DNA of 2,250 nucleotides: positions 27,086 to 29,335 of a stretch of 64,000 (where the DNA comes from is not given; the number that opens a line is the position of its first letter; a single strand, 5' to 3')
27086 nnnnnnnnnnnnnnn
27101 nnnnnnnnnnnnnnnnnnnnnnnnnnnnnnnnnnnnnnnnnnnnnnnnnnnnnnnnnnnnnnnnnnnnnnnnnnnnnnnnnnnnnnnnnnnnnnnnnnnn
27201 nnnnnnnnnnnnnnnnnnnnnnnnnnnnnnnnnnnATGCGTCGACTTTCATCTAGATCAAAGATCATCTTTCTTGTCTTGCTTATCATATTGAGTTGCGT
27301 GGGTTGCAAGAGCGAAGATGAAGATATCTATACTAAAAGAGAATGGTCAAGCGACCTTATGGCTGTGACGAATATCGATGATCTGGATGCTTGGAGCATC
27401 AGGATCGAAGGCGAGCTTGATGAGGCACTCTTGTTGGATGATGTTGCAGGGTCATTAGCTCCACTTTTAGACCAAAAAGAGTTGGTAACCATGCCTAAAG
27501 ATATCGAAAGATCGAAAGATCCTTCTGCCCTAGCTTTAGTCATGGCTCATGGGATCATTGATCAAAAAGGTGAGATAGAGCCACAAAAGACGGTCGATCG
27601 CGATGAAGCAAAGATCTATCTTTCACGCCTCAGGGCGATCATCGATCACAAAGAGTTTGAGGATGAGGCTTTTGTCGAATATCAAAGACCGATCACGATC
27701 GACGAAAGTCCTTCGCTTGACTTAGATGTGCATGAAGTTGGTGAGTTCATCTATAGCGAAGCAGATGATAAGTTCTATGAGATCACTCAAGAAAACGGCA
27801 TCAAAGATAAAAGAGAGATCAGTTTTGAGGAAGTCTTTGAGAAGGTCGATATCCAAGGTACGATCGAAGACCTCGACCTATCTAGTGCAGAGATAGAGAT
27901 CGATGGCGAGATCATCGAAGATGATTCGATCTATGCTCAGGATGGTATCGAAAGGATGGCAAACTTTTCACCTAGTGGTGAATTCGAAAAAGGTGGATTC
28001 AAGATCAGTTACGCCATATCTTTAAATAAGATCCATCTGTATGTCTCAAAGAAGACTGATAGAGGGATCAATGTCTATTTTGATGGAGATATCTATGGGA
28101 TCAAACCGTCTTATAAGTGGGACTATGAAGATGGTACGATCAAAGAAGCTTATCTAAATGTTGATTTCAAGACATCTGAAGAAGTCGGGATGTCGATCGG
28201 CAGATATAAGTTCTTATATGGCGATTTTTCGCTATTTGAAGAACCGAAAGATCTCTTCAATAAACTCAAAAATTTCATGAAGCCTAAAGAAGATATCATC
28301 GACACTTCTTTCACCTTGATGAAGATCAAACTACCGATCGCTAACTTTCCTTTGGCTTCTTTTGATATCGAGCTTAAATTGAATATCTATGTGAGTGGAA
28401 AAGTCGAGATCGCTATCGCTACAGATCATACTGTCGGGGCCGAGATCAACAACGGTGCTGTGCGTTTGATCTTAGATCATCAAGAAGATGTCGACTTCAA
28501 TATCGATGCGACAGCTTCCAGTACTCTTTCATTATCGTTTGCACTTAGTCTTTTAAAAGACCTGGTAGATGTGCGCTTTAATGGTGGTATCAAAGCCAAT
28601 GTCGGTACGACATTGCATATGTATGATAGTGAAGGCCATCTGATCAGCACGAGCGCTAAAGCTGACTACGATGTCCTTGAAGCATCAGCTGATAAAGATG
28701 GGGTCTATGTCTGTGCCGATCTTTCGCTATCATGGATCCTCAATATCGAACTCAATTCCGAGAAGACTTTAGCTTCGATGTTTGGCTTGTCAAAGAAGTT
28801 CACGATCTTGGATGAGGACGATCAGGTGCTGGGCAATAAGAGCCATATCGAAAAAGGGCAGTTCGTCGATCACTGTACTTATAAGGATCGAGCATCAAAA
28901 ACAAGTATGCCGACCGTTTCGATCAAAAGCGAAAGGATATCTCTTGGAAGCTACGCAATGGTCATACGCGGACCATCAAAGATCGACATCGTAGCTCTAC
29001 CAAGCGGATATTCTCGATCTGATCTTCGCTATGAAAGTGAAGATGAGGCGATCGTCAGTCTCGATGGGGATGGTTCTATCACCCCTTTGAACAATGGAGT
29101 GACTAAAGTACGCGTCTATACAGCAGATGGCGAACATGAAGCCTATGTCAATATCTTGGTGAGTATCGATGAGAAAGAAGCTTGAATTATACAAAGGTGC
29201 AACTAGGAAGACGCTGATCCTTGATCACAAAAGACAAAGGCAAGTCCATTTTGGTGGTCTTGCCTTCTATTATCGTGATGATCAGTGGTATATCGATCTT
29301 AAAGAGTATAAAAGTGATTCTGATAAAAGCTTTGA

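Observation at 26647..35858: Stripped-down type VIIb secretion locus lacking recognisable EsaA, EssA and EssB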

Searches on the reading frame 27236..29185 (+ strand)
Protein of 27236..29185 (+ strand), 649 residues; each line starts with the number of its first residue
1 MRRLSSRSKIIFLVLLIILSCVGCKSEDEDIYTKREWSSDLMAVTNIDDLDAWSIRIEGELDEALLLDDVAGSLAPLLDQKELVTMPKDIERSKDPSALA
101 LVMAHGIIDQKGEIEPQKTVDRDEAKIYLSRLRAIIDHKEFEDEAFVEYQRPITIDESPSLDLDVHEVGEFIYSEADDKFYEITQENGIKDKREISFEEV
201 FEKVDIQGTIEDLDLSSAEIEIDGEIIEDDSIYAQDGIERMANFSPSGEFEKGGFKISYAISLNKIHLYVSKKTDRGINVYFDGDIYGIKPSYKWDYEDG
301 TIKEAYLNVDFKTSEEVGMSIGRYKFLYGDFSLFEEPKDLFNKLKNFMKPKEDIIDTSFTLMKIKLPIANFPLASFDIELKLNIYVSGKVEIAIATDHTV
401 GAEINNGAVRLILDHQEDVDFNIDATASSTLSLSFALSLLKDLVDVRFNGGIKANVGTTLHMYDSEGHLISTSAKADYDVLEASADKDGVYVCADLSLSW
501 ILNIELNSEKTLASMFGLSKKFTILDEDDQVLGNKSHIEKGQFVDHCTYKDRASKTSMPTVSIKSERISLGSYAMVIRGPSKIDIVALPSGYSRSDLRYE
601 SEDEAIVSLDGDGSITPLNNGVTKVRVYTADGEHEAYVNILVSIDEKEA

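Call 4: search_protein_families(library=pfam, proteins=[window:27236-29185:+], max_evalue=0.1)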
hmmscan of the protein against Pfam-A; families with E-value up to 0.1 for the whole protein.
window:27236-29185:+ (649 aa): 2 families
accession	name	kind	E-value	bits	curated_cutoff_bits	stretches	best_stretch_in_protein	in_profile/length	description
PF21461.3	HL_N-beta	-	0.00039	20.6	27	1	594-634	11-49/57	Hyaluronate lyase, N-terminal beta-sheet domain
PF02368.24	Big_2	-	0.023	15.1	22.8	1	589-638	28-77/79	Bacterial Ig-like domain (group 2)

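Call 5: search_protein_families(library=ncbifam, proteins=[window:27236-29185:+], max_evalue=1)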
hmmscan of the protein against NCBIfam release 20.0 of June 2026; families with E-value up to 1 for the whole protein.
window:27236-29185:+ (649 aa): 1 family
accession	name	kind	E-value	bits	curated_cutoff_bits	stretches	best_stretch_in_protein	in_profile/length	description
NF053514.2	JUQZ_fam_ocin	equivalog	0.034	14.4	40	1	603-636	67-100/107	BLB8/JUQZ-1 family protein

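Call 7: find_homologous_proteins(query=window:27236-29185:+, max_evalue=0.001)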
Query window:27236-29185:+ (649 aa): 12 proteins with E <= 0.001 among 8000 candidates.
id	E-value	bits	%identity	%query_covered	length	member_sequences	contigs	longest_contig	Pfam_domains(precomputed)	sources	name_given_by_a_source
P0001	0.0e+0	1374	96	100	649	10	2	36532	-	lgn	-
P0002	9.2e-209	713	54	97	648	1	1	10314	PF21461.4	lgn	-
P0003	1.5e-206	706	53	100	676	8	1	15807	-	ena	-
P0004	2.8e-206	705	52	99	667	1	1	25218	-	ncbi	-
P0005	2.6e-183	629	49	100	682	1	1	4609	-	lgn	-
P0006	1.7e-138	481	40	96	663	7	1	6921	-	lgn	-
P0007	3.1e-133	464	42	99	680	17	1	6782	-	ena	-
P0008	4.3e-124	434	40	98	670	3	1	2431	-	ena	-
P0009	4.4e-102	361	42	73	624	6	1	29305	PF21461.4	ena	-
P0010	7.1e-91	324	34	97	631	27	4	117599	-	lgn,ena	-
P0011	3.9e-83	298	33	99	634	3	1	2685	PF21461.4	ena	-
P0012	1.4e-79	286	33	99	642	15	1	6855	-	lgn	-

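Call 9: find_encoding_contigs(protein=P0010, flank=10000, max_places=3)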
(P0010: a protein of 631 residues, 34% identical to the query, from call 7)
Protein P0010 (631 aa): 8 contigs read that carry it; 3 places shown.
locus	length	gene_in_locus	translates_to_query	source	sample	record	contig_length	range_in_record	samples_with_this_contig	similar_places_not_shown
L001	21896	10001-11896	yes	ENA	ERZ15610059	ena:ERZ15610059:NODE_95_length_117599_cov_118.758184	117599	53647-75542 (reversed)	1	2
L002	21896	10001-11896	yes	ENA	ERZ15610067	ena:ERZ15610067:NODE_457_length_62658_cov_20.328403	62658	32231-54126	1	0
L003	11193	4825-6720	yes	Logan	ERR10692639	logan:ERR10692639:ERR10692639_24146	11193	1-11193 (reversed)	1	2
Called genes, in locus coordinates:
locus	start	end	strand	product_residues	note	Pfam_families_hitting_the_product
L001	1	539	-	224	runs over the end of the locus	PF00072:Response_reg, PF20161:VpsR (weak), PF00486:Trans_reg_C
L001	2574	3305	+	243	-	-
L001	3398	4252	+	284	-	-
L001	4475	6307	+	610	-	PF06480:FtsH_ext, PF05496:RuvB_N (faint), PF06068:TIP49 (weak), PF13191:AAA_16 (faint), PF00004:AAA, PF07728:AAA_5 (weak), PF17862:AAA_lid_3, PF01434:Peptidase_M41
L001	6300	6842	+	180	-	PF03729:DUF308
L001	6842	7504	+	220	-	-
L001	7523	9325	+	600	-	PF13231:PMT_2, PF02366:PMT, PF16192:PMT_4TMC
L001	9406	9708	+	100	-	PF06013:WXG100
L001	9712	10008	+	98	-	PF06013:WXG100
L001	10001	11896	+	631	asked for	-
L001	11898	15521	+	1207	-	PF01580:FtsK_SpoIIIE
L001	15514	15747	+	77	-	-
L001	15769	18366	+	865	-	PF01832:Glucosaminidase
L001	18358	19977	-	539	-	PF05833:NFACT_N, PF05670:NFACT-R_1, PF18297:NFACT-R_2 (weak)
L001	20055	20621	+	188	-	PF00625:Guanylate_kin, PF13671:AAA_33 (faint)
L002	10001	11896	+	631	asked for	-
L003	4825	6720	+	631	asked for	-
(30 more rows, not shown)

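Call 10: find_encoding_contigs(protein=P0004, flank=10000, max_places=2)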
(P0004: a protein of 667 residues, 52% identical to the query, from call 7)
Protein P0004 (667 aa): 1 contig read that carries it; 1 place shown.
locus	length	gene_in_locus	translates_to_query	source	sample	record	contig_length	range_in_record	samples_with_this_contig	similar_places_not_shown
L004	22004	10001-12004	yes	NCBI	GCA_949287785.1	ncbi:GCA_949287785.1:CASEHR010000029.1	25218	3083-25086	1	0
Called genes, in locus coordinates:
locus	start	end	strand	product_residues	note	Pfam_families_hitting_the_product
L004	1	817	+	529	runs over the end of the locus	PF02734:Dak2, PF21645:FakA-like_M, PF13684:FakA-like_C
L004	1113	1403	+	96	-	PF02627:CMD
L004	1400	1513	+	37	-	-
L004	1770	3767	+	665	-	PF17191:RecG_wedge (weak), PF00270:DEAD, PF04851:ResIII, PF00271:Helicase_C, PF19833:RecG_dom3_C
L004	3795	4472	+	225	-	PF14622:Ribonucleas_3_3, PF00636:Ribonuclease_3, PF00035:dsrm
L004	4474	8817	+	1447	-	PF02811:PHP, PF00929:RNase_T, PF07733:DNA_pol3_alpha, PF17657:DNA_pol3_finger, PF14579:HHH_6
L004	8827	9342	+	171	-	PF14512:TM1586_NiRdase (faint), PF00881:Nitroreductase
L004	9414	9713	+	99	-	PF06013:WXG100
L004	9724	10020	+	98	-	PF06013:WXG100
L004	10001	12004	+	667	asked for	-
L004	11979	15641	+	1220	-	PF01580:FtsK_SpoIIIE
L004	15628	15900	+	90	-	-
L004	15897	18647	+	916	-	PF01832:Glucosaminidase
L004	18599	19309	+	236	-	PF01479:S4, PF00849:PseudoU_synth_2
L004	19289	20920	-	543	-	PF05833:NFACT_N, PF05670:NFACT-R_1, PF18297:NFACT-R_2 (weak)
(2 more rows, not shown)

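Call 12: find_related_loci(query=A1, collection=genome_contigs, flank=10000)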
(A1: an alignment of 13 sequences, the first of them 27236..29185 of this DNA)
Query A1 (649 aa) in genome_contigs; peptide patterns used: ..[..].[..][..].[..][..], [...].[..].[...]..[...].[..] (x = any residue, [..] = any of these).
161 stretches matched a pattern; 34 encode a relative of the query (tblastn E <= 1e-3); 34 distinct loci.
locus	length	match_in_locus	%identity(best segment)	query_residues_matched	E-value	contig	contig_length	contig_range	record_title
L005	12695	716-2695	53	1-646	0e+0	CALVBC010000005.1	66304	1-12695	MAG: uncultured Erysipelotrichaceae bacterium isolate E22__bin136 genome assembly, contig: E22__k127_3360338, whole geno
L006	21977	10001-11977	52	2-646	0e+0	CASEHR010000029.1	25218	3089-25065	uncultured Firmicutes bacterium isolate CO.A102.metabat-bins.168 genome assembly, contig: CO.A102.metabat-bins.168.fa_k1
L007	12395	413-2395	46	1-646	0e+0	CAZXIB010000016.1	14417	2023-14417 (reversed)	MAG TPA_asm: uncultured Thomasclavelia sp. isolate SRP141132_co7_306 genome assembly, contig: NODE_3488_length_14417_cov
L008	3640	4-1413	58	175-646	0e+0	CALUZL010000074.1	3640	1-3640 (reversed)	MAG: uncultured Erysipelotrichaceae bacterium isolate E27__bin313 genome assembly, contig: E27__k127_1850514, whole geno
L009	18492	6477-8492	42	7-646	7e-142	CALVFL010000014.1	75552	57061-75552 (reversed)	MAG: uncultured Erysipelotrichaceae bacterium isolate E08__bin134 genome assembly, contig: E08__k127_8398548, whole geno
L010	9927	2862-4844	40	1-643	2e-132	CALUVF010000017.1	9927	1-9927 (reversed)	MAG: uncultured Erysipelotrichaceae bacterium isolate E30__bin169 genome assembly, contig: E30__k127_1184730, whole geno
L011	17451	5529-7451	38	2-643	6e-130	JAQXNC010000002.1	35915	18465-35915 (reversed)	MAG: Bacillota bacterium isolate SUG1343 k141_369404, whole genome shotgun sequence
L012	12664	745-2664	41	11-643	5e-127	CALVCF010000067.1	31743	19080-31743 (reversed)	MAG: uncultured Erysipelotrichaceae bacterium isolate E27__bin230 genome assembly, contig: E27__k127_2285258, whole geno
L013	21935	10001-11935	33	1-643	3e-100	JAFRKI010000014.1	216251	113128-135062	MAG: Erysipelotrichaceae bacterium isolate RGIG2548 Goat_Jejunum-6__c168354, whole genome shotgun sequence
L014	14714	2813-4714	35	11-645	1e-99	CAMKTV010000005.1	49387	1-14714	MAG: uncultured Solobacterium sp. isolate SRR12081298_bin.95_metaWRAP_v1.3_MAG genome assembly, contig: ERZ12289774.708,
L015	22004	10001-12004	36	10-645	5e-118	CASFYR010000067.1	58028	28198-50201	uncultured Firmicutes bacterium isolate Batch3_idba_bin.1061 genome assembly, contig: Batch3_idba_bin.1061.fa_k87_207017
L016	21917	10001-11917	35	1-643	3e-98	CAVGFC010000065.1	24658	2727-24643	Acutalibacteraceae bacterium isolate G02647-L1_cleanbin_000069 genome assembly, contig: Spades_G02647-L1_contig_1357, wh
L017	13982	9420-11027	37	111-643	4e-97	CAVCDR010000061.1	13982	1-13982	Agathobacter sp. isolate SRR8978321_cleanbin_000002 genome assembly, contig: Spades_SRR8978321_contig_145, whole genome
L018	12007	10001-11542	38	134-643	2e-94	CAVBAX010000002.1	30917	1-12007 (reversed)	Candidatus Methanomethylophilaceae archaeon isolate G02609-L1_cleanbin_000011 genome assembly, contig: Spades_G02609-L1_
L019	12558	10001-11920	33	1-643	3e-93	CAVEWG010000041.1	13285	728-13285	Oscillospiraceae bacterium isolate SRR8978503_cleanbin_000003 genome assembly, contig: Spades_SRR8978503_contig_228, who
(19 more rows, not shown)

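Call 29: predict_structure(alignment_id=A1)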
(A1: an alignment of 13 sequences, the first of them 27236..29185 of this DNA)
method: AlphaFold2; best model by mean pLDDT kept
length: 649 residues; sequences in the alignment: 13
mean_pLDDT: 69.7   pTM: 0.49
mean pLDDT of the five models: 69.7, 65.3, 65.1, 63.5, 54.8
residues with pLDDT >= 90: 65; 70-90: 291; 50-70: 185; < 50: 108
segments of 3 or more residues with pLDDT < 50: 1-4, 22-28, 228-246, 322-331, 333-338, 340-342, 347-356, 464-488, 550-564
pLDDT, mean of each block of 10 residues (from residue 1): 60 69 43 88 83 82 89 86 66 84 84 79 86 84 88 86 86 89 89 88 90 69 53 32 46 74 77 64 81 88 86 70 44 47 49 41 66 64 56 67 79 64 56 63 66 56 46 32 43 57 72 70 68 57 55 35 61 85 84 86 90 87 91 89 65
secondary structure, 60 per line:
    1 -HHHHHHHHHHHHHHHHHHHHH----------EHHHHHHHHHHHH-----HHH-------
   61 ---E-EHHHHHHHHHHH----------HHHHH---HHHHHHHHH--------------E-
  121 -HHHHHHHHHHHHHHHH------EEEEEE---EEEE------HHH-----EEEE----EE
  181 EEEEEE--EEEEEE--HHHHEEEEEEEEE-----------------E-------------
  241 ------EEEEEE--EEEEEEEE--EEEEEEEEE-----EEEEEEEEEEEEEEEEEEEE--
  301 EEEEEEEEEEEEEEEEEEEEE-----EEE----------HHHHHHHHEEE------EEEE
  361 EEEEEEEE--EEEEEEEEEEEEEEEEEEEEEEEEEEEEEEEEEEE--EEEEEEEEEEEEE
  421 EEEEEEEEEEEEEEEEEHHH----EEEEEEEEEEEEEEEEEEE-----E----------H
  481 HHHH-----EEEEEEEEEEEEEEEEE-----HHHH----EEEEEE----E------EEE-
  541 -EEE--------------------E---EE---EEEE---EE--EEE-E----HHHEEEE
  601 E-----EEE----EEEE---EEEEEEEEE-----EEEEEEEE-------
elements in order (helices of 4 or more, strands of 3 or more residues): H2-22 H34-45 H67-77 H88-92 H96-104 H122-137 E144-149 E153-156 E171-174 E179-186 E189-194 H197-200 E201-209 E247-252 E255-262 E265-273 E279-298 E301-321 E327-329 H340-347 E348-350 E357-368 E371-405 E408-437 E445-463 H480-484 E490-506 H512-515 E520-525 E537-539 E542-544 E574-577 E585-587 E597-601 E607-609 E614-617 E621-629 E635-642

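Call 32: fold_search(model_id=the predicted structure, library=pdb)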
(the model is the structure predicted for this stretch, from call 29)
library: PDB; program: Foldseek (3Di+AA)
matches with E <= 10: 400; with E <= 0.001: 3
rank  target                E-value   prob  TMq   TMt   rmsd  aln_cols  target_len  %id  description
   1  9hcj_10               8.2e-05  0.84  0.10  0.04  38.0       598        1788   10  D. discoideum nuclear pore complex (released 2024-12-25)
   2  6p3e_A                6.3e-04  1.00  0.11  0.26  18.9       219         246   13  Mobile loops and electrostatic interactions maintain the flexible lambda tail tube (released 2019-11-27)
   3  2l04_MODEL_1_A        7.3e-04  1.00  0.11  0.62   4.1        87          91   20  The Solution Structure of the C-terminal Ig-like Domain of the Bacteriophage Lambda Tail Tube Protein (released 2010-09-22)
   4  1cwv                  1.1e-03  0.44  0.09  0.12  40.8       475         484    7  CRYSTAL STRUCTURE OF INVASIN: A BACTERIAL INTEGRIN-BINDING PROTEIN (released 1999-10-13)
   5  8iyk_D                1.4e-03  1.00  0.11  0.27  21.6       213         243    9  Tail tip conformation 1 of phage lambda tail (released 2023-10-18)
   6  8zdh_A                1.9e-03  0.99  0.11  0.18  22.6       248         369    9  Cryo-EM structure of Mycobacteriophage Douge genome-packed capsid (gp8 and gp113) (released 2025-06-25)
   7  7qg9_A                2.0e-03  0.44  0.11  0.15  27.9       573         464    7  Tail tip of siphophage T5 : common core proteins (released 2022-12-21)
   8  7t4f_A                2.1e-03  1.00  0.11  0.28  21.8       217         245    9  Structure of bacteriophage lambda tube protein V in C3 (released 2023-06-14)
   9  8zdm_2                2.4e-03  1.00  0.10  0.17  20.3       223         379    9  Cryo-EM structure of Mycobacteriophage Douge genome-free vertex (gp8) (released 2025-07-16)
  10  7r5k_10               2.7e-03  0.33  0.11  0.04  45.5       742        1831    6  Human nuclear pore complex (constricted) (released 2022-06-22)
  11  5ngj_A                3.0e-03  0.63  0.12  0.17  27.8       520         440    8  Crystal structure of pb6, major tail tube protein of bacteriophage T5 (released 2018-01-03)
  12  8zdj_S                5.1e-03  0.97  0.11  0.22  21.6       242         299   11  Cryo-EM structure of Mycobacteriophage Douge genome-packed connector (gp5, gp9, gp10, gp12 and gp13) (released 2025-06-25)
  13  8zdm_1                6.6e-03  0.99  0.11  0.19  20.1       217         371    9  Cryo-EM structure of Mycobacteriophage Douge genome-free vertex (gp8) (released 2025-07-16)
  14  8zdh_B                6.6e-03  0.99  0.11  0.18  20.4       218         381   11  Cryo-EM structure of Mycobacteriophage Douge genome-packed capsid (gp8 and gp113) (released 2025-06-25)
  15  8iyd_A                6.6e-03  0.98  0.11  0.27  21.8       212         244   11  Tail cap of phage lambda tail (released 2023-10-18)
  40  6bt4                  6.2e-02  1.00  0.15  0.54   2.8       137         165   18  Crystal structure of the SLH domain of Sap from Bacillus anthracis in complex with a pyruvylated SCWP unit (released 2018-03-21)
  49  3pyw                  1.2e-01  1.00  0.15  0.49   3.0       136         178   18  The structure of the SLH domain from B. anthracis surface array protein at 1.8A (released 2011-04-27)
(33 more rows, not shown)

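Call 42: search_solved_structures(query=A1, max_evalue=10)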
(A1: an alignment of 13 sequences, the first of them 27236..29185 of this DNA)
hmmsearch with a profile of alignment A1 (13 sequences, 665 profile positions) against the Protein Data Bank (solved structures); distinct sequences matched with E-value up to 10: 7.
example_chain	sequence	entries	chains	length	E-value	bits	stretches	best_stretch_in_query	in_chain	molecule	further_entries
7quz_AAA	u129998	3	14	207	0.003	19.2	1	598-658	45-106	Beta-1,3-glucanase bglH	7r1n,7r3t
1eg3_A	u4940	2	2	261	0.16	13.5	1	491-520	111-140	DYSTROPHIN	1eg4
8yt8_E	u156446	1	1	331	0.23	13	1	491-520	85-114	Dystrophin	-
7ar7_U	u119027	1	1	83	0.45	12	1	381-437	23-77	Acyl carrier protein 2, mitochondrial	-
8e73_AB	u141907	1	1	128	0.65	11.5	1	381-437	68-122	NDUAB1-alpha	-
7a23_e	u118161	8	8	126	0.96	10.9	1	381-437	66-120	ACPM2 | Acyl carrier protein 2, mitochondrial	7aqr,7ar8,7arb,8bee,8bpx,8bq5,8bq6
2lww_B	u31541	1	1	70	1.8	10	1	313-360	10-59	Nuclear transcription factor RelA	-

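Call 51: search_protein_representatives(alignment_id=A1)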
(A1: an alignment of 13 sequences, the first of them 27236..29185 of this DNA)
Query: 13 sequences, 665 profile positions. Proteins with E-value up to 0.001 (for the whole library): 14226; up to 1e-10: 4881; up to 1e-30: 616. The best 150 are listed.
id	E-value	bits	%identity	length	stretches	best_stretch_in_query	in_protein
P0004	2.1e-290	981.3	-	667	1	1-663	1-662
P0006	2.7e-273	924.8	-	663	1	1-662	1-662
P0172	1.8e-240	816.3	-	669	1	5-663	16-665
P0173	1.1e-221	754.3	-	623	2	206-661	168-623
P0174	2.4e-219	746.5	-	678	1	3-661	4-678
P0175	7.8e-192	655.6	-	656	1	1-660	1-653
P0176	1.3e-191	654.9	-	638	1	4-661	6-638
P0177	6.0e-191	652.7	-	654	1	1-661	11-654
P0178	1.8e-186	637.9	-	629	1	1-660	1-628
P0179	1.2e-185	635.2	-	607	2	207-661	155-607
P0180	5.9e-184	629.6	-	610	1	1-660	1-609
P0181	4.0e-182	623.5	-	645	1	8-659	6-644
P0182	6.3e-182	622.9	-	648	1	1-661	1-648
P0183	1.1e-181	622.0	-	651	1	1-661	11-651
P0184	1.0e-174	599.0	-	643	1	1-661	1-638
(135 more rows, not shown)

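Call 67: predict_structure(alignment_id=A5)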
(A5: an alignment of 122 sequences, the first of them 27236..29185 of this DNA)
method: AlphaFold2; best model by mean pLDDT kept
length: 649 residues; sequences in the alignment: 122
mean_pLDDT: 90.3   pTM: 0.78
mean pLDDT of the five models: 90.3, 90.3, 89.4, 89.4, 89.3
residues with pLDDT >= 90: 482; 70-90: 109; 50-70: 54; < 50: 4
segments of 3 or more residues with pLDDT < 50: none
pLDDT, mean of each block of 10 residues (from residue 1): 65 91 63 97 96 95 97 96 87 95 95 93 96 97 97 95 96 95 97 96 98 92 90 75 76 96 94 91 97 98 98 94 59 67 65 79 95 96 90 95 97 94 90 97 97 93 90 87 79 94 97 97 93 86 92 69 80 95 95 96 97 96 98 97 80
secondary structure, 60 per line:
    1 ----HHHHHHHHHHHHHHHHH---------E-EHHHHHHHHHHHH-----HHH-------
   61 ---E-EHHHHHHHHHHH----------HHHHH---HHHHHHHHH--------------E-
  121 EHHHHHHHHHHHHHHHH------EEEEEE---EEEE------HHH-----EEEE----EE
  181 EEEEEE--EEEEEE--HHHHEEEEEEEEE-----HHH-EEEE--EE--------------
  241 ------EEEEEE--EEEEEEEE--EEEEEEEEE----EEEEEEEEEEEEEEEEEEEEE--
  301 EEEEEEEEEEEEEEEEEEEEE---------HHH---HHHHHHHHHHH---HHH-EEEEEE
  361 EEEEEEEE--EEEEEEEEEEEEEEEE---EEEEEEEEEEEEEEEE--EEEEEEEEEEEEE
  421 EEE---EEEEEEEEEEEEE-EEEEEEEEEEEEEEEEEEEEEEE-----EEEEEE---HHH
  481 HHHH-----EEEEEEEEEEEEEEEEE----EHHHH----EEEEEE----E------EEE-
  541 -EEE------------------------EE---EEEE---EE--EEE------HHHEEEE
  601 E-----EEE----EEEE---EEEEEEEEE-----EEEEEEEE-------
elements in order: H5-21 H34-45 H67-77 H88-92 H96-104 H122-137 E144-149 E153-156 E171-174 E179-186 E189-194 H197-200 E201-209 E219-222 E247-252 E255-262 E265-273 E278-298 E301-321 H337-347 E355-368 E371-386 E390-405 E408-423 E427-439 E441-463 E469-474 H478-484 E490-506 H512-515 E520-525 E537-539 E542-544 E574-577 E585-587 E597-601 E607-609 E614-617 E621-629 E635-642
